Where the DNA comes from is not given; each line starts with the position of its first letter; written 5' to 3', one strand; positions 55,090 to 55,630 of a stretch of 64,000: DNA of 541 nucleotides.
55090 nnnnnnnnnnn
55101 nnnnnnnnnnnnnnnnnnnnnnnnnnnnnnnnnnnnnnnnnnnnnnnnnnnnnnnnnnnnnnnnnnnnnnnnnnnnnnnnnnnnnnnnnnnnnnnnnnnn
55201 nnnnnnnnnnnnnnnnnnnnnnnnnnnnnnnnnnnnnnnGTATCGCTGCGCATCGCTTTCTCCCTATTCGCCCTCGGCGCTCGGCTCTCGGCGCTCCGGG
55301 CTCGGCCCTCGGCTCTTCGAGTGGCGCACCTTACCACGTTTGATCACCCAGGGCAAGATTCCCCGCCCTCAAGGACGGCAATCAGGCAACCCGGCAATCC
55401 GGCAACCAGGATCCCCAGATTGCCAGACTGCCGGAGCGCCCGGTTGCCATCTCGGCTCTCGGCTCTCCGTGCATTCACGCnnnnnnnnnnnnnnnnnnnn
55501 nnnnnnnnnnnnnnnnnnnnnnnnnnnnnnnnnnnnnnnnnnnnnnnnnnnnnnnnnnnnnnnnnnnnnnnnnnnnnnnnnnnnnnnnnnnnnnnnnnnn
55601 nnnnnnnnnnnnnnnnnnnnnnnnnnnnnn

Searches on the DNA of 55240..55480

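Call 79: search_rna_families(source=window, start=55240, end=55480, threshold=evalue, max_evalue=1)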
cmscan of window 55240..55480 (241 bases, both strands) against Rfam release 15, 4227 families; matches with E-value up to 1: 9.
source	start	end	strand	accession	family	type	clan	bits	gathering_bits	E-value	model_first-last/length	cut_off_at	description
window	55367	55451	-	RF01016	mir-584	Gene; miRNA;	-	31.4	80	7.8e-05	1-97/97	no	mir-584 microRNA precursor family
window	55371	55452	-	RF03771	mir-341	Gene; miRNA;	-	29.7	90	9.7e-05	8-91/96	no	mir-341 microRNA precursor family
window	55372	55453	-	RF00974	mir-607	Gene; miRNA;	-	28.6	94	0.0016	1-91/91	no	mir-607 microRNA precursor family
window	55379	55446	-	RF03316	mir-1263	Gene; miRNA;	-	28.2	95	0.0016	1-84/84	no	mir-1263 microRNA precursor family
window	55374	55451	-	RF03296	MIR8788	Gene; miRNA;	-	24.5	124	0.032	1-138/138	no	MIR8788 microRNA precursor family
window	55376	55449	-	RF03889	mir-4776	Gene; miRNA;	-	23.9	97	0.016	1-80/80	no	mir-4776 microRNA precursor family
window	55377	55448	-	RF03571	mir-734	Gene; miRNA;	-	22.9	100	0.026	1-93/93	no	mir-734 microRNA precursor family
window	55379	55446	-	RF03978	mir-1269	Gene; miRNA;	-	21.9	100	0.18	1-90/90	no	mir-1269 microRNA precursor family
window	55360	55444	-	RF00675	mir-145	Gene; miRNA;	-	17.6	50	0.14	1-86/86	no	mir-145 microRNA precursor family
